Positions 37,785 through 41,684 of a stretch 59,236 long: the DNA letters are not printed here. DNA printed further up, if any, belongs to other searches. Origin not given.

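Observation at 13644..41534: Uninterrupted 27.9-kb gene for a 9,296-aa lipoprotein that is almost entirely unassignable to known families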

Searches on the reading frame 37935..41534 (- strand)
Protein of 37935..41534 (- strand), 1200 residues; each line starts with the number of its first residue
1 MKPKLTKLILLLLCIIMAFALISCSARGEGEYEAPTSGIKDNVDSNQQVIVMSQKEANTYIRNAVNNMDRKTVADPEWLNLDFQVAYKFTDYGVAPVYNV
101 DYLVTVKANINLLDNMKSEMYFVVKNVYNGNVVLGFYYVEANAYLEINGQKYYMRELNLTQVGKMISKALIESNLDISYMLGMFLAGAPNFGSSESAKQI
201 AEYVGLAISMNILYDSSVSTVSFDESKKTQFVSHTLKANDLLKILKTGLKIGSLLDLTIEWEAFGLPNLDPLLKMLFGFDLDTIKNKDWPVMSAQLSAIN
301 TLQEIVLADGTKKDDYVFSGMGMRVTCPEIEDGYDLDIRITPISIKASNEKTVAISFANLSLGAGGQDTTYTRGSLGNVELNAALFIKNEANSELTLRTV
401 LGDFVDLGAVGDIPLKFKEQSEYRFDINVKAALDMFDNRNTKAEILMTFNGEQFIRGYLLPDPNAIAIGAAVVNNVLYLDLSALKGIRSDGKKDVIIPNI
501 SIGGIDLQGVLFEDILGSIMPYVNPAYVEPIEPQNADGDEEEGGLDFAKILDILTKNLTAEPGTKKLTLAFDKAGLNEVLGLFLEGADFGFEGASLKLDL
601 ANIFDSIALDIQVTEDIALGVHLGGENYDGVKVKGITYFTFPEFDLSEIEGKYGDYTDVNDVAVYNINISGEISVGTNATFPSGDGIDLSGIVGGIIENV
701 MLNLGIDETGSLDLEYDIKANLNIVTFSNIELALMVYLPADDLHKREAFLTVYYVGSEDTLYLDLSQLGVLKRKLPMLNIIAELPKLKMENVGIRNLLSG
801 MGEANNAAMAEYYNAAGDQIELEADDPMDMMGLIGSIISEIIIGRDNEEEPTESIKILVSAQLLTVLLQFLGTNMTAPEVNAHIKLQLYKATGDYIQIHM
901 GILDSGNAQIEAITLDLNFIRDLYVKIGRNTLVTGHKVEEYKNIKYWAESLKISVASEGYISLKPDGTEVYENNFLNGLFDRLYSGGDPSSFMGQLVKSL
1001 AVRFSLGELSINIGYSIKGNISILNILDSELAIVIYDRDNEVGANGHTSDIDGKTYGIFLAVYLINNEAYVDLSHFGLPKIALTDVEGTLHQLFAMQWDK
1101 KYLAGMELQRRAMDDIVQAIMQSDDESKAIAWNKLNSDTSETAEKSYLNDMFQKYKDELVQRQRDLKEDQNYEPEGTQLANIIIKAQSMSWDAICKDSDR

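Call 12: find_homologous_proteins(query=window:37935-41534:-, max_evalue=0.001)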
Query window:37935-41534:- (1200 aa): 1 proteins with E <= 0.001 among 8000 candidates.
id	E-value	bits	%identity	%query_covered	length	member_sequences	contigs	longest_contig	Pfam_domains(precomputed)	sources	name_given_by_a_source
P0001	1.1e-137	479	36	67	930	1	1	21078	-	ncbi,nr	ncbi:hypothetical protein EOM82_00940, partial [bacterium]|nr:hypothetical protein [bacterium]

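Call 13: find_related_loci(query=window:37935-41534:-, collection=genome_contigs, flank=10000)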
Query window:37935-41534:- (1200 aa) in genome_contigs; peptide patterns used: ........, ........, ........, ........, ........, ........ (x = any residue, [..] = any of these).
11 stretches matched a pattern; 1 encode a relative of the query (tblastn E <= 1e-3); 1 distinct loci.
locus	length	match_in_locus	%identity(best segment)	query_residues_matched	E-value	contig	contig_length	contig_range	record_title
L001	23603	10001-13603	80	1-1200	0e+0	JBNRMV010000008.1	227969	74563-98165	MAG: Christensenellales bacterium isolate UACH.msa k127_433378, whole genome shotgun sequence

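Call 14: find_encoding_contigs(protein=P0001, flank=10000)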
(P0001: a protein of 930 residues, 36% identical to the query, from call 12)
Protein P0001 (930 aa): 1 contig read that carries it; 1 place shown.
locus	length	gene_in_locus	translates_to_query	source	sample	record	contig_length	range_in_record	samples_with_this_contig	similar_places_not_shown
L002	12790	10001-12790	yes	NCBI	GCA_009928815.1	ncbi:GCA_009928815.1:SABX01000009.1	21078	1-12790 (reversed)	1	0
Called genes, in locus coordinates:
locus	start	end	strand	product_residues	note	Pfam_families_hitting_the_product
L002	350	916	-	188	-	PF02632:BioY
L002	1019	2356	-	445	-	PF01494:FAD_binding_3 (faint), PF05834:Lycopene_cycl (faint), PF13450:NAD_binding_8 (weak)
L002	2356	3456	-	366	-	-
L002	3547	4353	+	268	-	PF23023:Anti-Pycsar_Apyc1, PF00753:Lactamase_B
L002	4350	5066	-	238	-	PF08032:SpoU_sub_bind, PF00588:SpoU_methylase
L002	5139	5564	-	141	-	PF00636:Ribonuclease_3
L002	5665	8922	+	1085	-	PF02368:Big_2 (weak)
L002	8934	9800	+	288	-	-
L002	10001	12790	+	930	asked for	?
